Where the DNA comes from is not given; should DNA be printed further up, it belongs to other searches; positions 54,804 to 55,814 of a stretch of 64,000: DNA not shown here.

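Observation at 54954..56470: Tandem duplicated secreted discoidin-domain proteins separated by a perfect 14-bp hairpin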

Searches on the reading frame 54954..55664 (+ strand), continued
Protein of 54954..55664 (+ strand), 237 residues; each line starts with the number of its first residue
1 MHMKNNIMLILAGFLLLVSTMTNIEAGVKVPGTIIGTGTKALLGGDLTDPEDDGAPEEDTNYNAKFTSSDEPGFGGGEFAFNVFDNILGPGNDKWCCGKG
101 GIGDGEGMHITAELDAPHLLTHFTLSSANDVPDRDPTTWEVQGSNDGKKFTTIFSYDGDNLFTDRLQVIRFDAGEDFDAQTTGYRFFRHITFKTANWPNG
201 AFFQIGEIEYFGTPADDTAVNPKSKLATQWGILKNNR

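Call 31: predict_structure(alignment_id=A2)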
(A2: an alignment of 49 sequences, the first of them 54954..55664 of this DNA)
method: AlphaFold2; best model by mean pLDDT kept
length: 237 residues; sequences in the alignment: 49
mean_pLDDT: 63.8   pTM: 0.64
mean pLDDT of the five models: 63.8, 63.5, 60.2, 59.8, 59.4
residues with pLDDT >= 90: 28; 70-90: 80; 50-70: 51; < 50: 78
segments of 3 or more residues with pLDDT < 50: 1-4, 13-28, 44-49, 69-95, 217-237
pLDDT, mean of each block of 10 residues (from residue 1): 49 47 43 79 49 56 51 36 38 46 70 82 80 85 91 93 84 91 87 78 66 61 31 27
secondary structure, 60 per line:
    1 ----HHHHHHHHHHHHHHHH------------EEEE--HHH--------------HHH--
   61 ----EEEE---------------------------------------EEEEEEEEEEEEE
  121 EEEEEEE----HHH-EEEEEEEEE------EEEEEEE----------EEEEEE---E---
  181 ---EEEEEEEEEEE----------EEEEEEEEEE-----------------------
elements in order: H5-20 E33-36 E65-68 E108-127 E136-144 E151-157 E168-173 E184-194 E205-214
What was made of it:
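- Tried and rejected: The model built from close homologues only was poor (pLDDT 63.8; call 31).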

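Call 32: search_protein_representatives(alignment_id=A2)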
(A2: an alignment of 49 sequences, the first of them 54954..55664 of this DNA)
Query: 49 sequences, 231 profile positions. Proteins with E-value up to 0.001 (for the whole library): 2810; up to 1e-10: 786; up to 1e-30: 242. The best 150 are listed.
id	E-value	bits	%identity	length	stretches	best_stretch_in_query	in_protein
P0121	4.5e-180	612.0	-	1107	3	28-210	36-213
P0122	9.3e-139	476.8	-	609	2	37-212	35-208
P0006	2.9e-130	449.0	-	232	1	1-230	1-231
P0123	2.5e-127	439.4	-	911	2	36-210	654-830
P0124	1.1e-124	430.7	-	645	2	22-217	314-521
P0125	5.4e-123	425.2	-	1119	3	22-209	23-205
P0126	6.0e-116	402.1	-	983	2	7-218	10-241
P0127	4.1e-112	389.6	-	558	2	22-210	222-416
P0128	2.4e-110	383.8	-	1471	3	29-211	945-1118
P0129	1.4e-109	381.3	-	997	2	5-208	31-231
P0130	8.6e-108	375.5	-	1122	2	23-209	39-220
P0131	1.9e-101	354.7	-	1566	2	27-210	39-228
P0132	1.2e-98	345.5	-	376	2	32-188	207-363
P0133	3.8e-98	343.9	-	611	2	14-210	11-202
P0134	1.4e-93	328.9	-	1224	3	28-211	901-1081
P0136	1.1e-88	313.0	-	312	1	3-211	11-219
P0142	2.3e-80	285.7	-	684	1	8-211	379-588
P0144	2.1e-79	282.6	-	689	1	16-214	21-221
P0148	4.8e-75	268.3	-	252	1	7-209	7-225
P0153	4.7e-71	255.2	-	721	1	28-210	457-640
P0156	1.4e-67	243.9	-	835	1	8-212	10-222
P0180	2.9e-58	213.4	-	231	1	36-210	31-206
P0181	3.1e-58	213.3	-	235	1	10-209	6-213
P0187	3.3e-57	209.9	-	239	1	10-209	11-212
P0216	1.3e-50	188.4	-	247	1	33-216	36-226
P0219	9.2e-50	185.6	-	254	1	2-212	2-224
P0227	2.3e-48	181.0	-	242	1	5-214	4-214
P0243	5.9e-46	173.1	-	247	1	10-210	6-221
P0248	1.5e-45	171.8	-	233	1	10-209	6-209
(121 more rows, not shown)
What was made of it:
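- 55053..55595 (+): Extended discoidin/CBM32-like module of gene 1 (residues ~34-214). It includes the conserved N-terminal extension LGTGT.............. Profile matches to positions 28-210 recur in 2,810 representative proteins (call 32).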

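Call 34: search_protein_families(library=pfam, proteins=[P0121, P0123, P0124, P0126, P0128, P0131, P0142, P0144, P0153, P0156], max_evalue=0.0001)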
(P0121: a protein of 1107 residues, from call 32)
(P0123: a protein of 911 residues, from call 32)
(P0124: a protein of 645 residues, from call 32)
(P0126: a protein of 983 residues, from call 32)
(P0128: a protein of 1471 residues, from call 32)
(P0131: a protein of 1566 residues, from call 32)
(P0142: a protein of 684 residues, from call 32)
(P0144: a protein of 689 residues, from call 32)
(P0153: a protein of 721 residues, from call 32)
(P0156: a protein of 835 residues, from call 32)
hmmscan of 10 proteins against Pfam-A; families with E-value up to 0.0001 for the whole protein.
P0121 (1107 aa): 4 families
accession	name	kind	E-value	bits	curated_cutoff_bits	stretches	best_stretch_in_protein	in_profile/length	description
PF00754.31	F5_F8_type_C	-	3.8e-34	118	28.2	3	885-1007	3-115/127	F5/8 type C domain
PF22633.2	F5_F8_type_C_2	-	2.6e-19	70.1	27.8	0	901-976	2-72/91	NedA-like, galactose-binding domain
PF07691.17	PA14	-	2.4e-05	24.6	24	1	583-666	52-127/147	PA14 domain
PF16391.11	DUF5000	-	8.5e-05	23.3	25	0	92-184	1-85/141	Domain of unknown function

P0123 (911 aa): 3 families
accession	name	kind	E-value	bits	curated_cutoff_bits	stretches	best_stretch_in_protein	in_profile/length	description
PF00754.31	F5_F8_type_C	-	9e-14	52.1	28.2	1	689-785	9-95/127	F5/8 type C domain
PF18884.5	TSP3_bac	-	2.8e-10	40.3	25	1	622-642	1-21/22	Bacterial TSP3 repeat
PF22633.2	F5_F8_type_C_2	-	6e-07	30.4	27.8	0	721-776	17-72/91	NedA-like, galactose-binding domain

P0124 (645 aa): 2 families
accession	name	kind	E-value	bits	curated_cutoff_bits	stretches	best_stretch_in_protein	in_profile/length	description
PF22633.2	F5_F8_type_C_2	-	2.9e-05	25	27.8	0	382-458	3-71/91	NedA-like, galactose-binding domain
PF00754.31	F5_F8_type_C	-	6.8e-05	23.4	28.2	0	380-455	16-84/127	F5/8 type C domain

P0126 (983 aa): 2 families
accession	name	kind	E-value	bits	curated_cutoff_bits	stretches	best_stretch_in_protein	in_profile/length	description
PF00754.31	F5_F8_type_C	-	3.9e-07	30.7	28.2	1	716-790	15-90/127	F5/8 type C domain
PF22633.2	F5_F8_type_C_2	-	1.3e-06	29.4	27.8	0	715-790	3-72/91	NedA-like, galactose-binding domain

P0128 (1471 aa): 3 families
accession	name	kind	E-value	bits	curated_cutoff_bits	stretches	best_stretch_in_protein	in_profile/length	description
PF00754.31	F5_F8_type_C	-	4.1e-32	111.4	28.2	3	375-501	2-120/127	F5/8 type C domain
PF18884.5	TSP3_bac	-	1.1e-19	70.4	25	1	590-610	1-21/22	Bacterial TSP3 repeat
PF22633.2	F5_F8_type_C_2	-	3.2e-18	66.6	27.8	1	391-477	1-80/91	NedA-like, galactose-binding domain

P0131 (1566 aa): 11 families
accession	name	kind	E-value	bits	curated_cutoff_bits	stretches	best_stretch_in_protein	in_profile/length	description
PF00353.25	HemolysinCabind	-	1.1e-26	92.8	23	4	1453-1486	2-35/36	RTX calcium-binding nonapeptide repeat (4 copies)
PF07691.17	PA14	-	2e-20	73.5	24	2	912-1022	26-127/147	PA14 domain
PF18911.6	PKD_4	-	1e-13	51.6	27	1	1169-1263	1-85/85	PKD domain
PF17803.7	Cadherin_4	-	1.1e-12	48.7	25.1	2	429-486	15-71/71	Bacterial cadherin-like domain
PF00754.31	F5_F8_type_C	-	2.6e-10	40.9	28.2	0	283-374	16-90/127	F5/8 type C domain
PF00801.26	PKD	-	1.2e-08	35.3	23.5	1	1180-1261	9-79/80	PKD domain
PF17963.7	Big_9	-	2.2e-08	35.3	23.6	1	427-510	4-75/89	Bacterial Ig domain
PF22352.2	K319L-like_PKD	-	1.2e-06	28.8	27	0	1080-1167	1-84/84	K319L-like, PKD domain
PF00059.27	Lectin_C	-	6.3e-06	27.3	22.6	0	557-589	15-50/107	Lectin C-type domain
PF22633.2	F5_F8_type_C_2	-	1.5e-05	25.9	27.8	0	320-377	18-76/91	NedA-like, galactose-binding domain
PF10528.15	GLEYA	-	1.8e-05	25.4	26.2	1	933-1023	2-86/91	GLEYA domain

P0142 (684 aa): 2 families
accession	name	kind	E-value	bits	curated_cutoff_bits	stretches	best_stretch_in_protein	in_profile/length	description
PF00404.24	Dockerin_1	-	1.7e-10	41.4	22.9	1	591-639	1-50/57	Dockerin type I domain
PF07589.16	PEP-CTERM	-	8.3e-06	26.1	20.7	0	348-374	1-24/24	PEP-CTERM motif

P0144 (689 aa): 1 family
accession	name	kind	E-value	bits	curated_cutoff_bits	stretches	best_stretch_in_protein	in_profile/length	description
PF00404.24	Dockerin_1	-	1.4e-05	25.7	22.9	0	552-591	2-52/57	Dockerin type I domain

P0153 (721 aa): 4 families
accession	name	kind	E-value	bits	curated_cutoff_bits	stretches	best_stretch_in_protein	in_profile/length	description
PF18884.5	TSP3_bac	-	8e-17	61.2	25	0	82-102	1-21/22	Bacterial TSP3 repeat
PF00754.31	F5_F8_type_C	-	3.4e-07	30.9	28.2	1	494-600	5-100/127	F5/8 type C domain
PF07691.17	PA14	-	3.4e-06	27.4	24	1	205-283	43-127/147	PA14 domain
PF22633.2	F5_F8_type_C_2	-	1.3e-05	26.1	27.8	0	508-601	2-83/91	NedA-like, galactose-binding domain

P0156 (835 aa): 2 families
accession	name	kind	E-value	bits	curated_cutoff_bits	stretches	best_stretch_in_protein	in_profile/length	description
PF13385.13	Laminin_G_3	-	9.1e-17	62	27.6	1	277-422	1-149/151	Concanavalin A-like lectin/glucanases superfamily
PF00754.31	F5_F8_type_C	-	3.8e-07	30.7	28.2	1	70-160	4-82/127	F5/8 type C domain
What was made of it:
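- The same module occurs 1-3 times in large proteins that also carry PA14, TSP3, RTX, PKD, cadherin-like, dockerin or LamG domains (calls 32, 34).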

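Call 37: fold_search(model_id=the predicted structure, library=pdb)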
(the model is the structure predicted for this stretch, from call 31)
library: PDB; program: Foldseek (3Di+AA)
matches with E <= 10: 1423; with E <= 0.001: 108
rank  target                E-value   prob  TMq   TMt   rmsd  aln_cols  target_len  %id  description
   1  7nsn_B                4.8e-07  1.00  0.45  0.10   3.3       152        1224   21  Multi-domain GH92 alpha-1,2-mannosidase from Neobacillus novalis: mannoimidazole complex (released 2022-09-21)
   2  7nsn_A                1.6e-06  1.00  0.38  0.07   4.2       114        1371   29  Multi-domain GH92 alpha-1,2-mannosidase from Neobacillus novalis: mannoimidazole complex (released 2022-09-21)
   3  8tar_L                7.8e-06  1.00  0.44  0.55   5.3       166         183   11  APC/C-CDH1-UBE2C-Ubiquitin-CyclinB-NTD (released 2023-09-27)
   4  4oyu_B                1.3e-05  1.00  0.43  0.55   4.6       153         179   13  Crystal structure of the N-terminal domains of muskelin (released 2015-02-11)
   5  5khu_L                1.5e-05  1.00  0.43  0.58   4.4       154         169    8  Model of human Anaphase-promoting complex/Cyclosome (APC15 deletion mutant), in complex with the Mitotic checkpoint co (released 2016-09-07)
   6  4a41                  1.8e-05  1.00  0.44  0.71   4.7       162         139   17  CpGH89CBM32-5, from Clostridium perfringens, in complex with galactose (released 2012-04-04)
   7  3f2z                  2.1e-05  1.00  0.41  0.61   6.3       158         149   13  Crystal structure of the C-terminal domain of a chitobiase (BF3579) from Bacteroides fragilis, Northeast Structural Geno (released 2008-11-18)
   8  4a42_B                2.2e-05  1.00  0.40  0.68   4.0       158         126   16  CpGH89CBM32-6 produced by Clostridium perfringens (released 2012-04-04)
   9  7wdt                  2.2e-05  1.00  0.39  0.13   5.9       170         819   15  6-sulfo-beta-D-N-acetylglucosaminidase from Bifidobacterium bifidum in complex with GlcNAc-6S (released 2022-12-28)
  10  4oyu_A                2.5e-05  1.00  0.40  0.52   6.1       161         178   11  Crystal structure of the N-terminal domains of muskelin (released 2015-02-11)
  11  4lks_A                2.6e-05  1.00  0.36  0.52   3.2       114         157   17  Structure of CBM32-3 from a family 31 glycoside hydrolase from Clostridium perfringens in complex with galactose (released 2014-12-24)
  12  4a44                  3.7e-05  1.00  0.45  0.72   4.3       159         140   18  CpGH89CBM32-5, from Clostridium perfringens, in complex with the Tn Antigen (released 2012-04-04)
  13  3hnm_A                3.9e-05  1.00  0.35  0.48   3.1       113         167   12  Crystal Structure of Protein BT_411 (putative chitobiase, fragment 298-461) from Bacteroides thetaiotaomicron, Northea (released 2009-07-07)
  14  8ivq_A                3.9e-05  1.00  0.44  0.04   4.8       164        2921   13  Cryo-EM structure of mouse BIRC6, Global map (released 2024-01-24)
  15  8atm_B                4.2e-05  1.00  0.38  0.06  10.9       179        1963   14  Structure of the giant inhibitor of apoptosis, BIRC6 (composite map) (released 2023-03-08)
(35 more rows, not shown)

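Call 42: search_protein_families(library=pfam, proteins=[L010:5889-6569:-, L010:4424-5662:-, L015:11450-12292:+, L042:18554-19375:-, L058:16249-16914:+, L056:6506-7285:-, L073:662-1450:+, L076:13770-15053:+, L080:3211-4257:+, L051:1647-2243:-], max_evalue=0.01)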
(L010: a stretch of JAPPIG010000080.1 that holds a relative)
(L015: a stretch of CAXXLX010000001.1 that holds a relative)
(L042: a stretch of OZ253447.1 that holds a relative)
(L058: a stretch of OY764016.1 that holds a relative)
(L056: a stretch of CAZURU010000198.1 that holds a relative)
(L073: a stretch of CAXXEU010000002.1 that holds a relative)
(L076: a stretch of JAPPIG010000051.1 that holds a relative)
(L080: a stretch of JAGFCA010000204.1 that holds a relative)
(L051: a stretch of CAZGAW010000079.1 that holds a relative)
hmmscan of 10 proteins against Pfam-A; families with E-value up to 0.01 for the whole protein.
L010:5889-6569:- (226 aa): 1 family
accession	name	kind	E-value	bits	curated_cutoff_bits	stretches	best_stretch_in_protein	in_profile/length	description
PF21557.3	RhaB_D2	-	0.00069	20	27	1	123-200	35-106/172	Alpha-L-rhamnosidase, domain D2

L010:4424-5662:- (412 aa): 5 families
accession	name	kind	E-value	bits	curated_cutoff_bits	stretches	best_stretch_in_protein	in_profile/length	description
PF21557.3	RhaB_D2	-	2.4e-09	37.7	27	1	305-390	31-113/172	Alpha-L-rhamnosidase, domain D2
PF07691.17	PA14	-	0.00085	19.6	24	0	143-168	63-88/147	PA14 domain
PF12733.13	Cadherin-like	-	0.0013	19.6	24.2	0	306-369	21-76/89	Cadherin-like beta sandwich domain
PF06439.18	3keto-disac_hyd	-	0.0067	16.9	26.8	0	321-343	136-158/187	3-keto-disaccharide hydrolase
PF02837.24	Glyco_hydro_2_N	-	0.0071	16.7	28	0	312-364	83-133/169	Glycosyl hydrolases family 2, sugar binding domain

L015:11450-12292:+ (281 aa): 1 family
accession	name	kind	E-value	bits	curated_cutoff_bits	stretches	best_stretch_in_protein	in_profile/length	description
PF13385.13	Laminin_G_3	-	2e-26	93.4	27.6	1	101-248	14-151/151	Concanavalin A-like lectin/glucanases superfamily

L042:18554-19375:- (273 aa): 0 families

L058:16249-16914:+ (222 aa): 5 families
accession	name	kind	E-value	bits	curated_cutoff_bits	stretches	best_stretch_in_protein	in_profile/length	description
PF06439.18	3keto-disac_hyd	-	7.5e-19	68.9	26.8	1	33-194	10-186/187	3-keto-disaccharide hydrolase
PF13385.13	Laminin_G_3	-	2.2e-06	28.3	27.6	1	70-197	17-143/151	Concanavalin A-like lectin/glucanases superfamily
PF08787.18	Alginate_lyase2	-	0.0021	18.3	29.7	1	99-167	120-184/225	Alginate lyase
PF19763.6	DUF6250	-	0.0043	17.3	26.9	1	93-169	70-144/165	Domain of unknown function (DUF6250)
PF21708.4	Glyco_hydro_59_C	-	0.0053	17.2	27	0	62-90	41-68/175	Galactocerebrosidase, C-terminal lectin domain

L056:6506-7285:- (259 aa): 1 family
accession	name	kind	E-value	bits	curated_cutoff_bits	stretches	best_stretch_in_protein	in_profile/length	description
PF13385.13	Laminin_G_3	-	2.5e-24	86.6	27.6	1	91-233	13-151/151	Concanavalin A-like lectin/glucanases superfamily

L073:662-1450:+ (263 aa): 1 family
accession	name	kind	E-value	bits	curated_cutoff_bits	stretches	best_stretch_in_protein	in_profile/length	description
PF13385.13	Laminin_G_3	-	1.5e-19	71.1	27.6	1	79-234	4-150/151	Concanavalin A-like lectin/glucanases superfamily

L076:13770-15053:+ (428 aa): 4 families
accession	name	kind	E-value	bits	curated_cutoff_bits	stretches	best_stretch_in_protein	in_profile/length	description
PF12044.14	Metallopep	-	0.0011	18.1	27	0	63-93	139-169/427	Putative peptidase family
PF24893.1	DUF7743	-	0.0012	19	27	1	225-313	5-93/120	Domain of unknown function (DUF7743)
PF13583.11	Reprolysin_4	-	0.0049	17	22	0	140-187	111-152/203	Metallo-peptidase family M12B Reprolysin-like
PF12388.14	Peptidase_M57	-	0.0069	16.5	21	0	149-191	109-154/212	Dual-action HEIGH metallo-peptidase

L080:3211-4257:+ (349 aa): 2 families
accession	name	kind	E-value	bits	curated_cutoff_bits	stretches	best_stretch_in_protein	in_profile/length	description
PF07676.18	PD40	-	9e-27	92.9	20.9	3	118-143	11-37/38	WD40-like Beta Propeller Repeat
PF00930.27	DPPIV_N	-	4.8e-07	29.3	22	1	75-159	2-82/354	Dipeptidyl peptidase IV (DPP IV) N-terminal region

L051:1647-2243:- (198 aa): 0 families
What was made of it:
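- Cargo domains are LamG, 3-keto-disaccharide-hydrolase-like, PA14/RhaB_D2 and PD40 (call 42).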
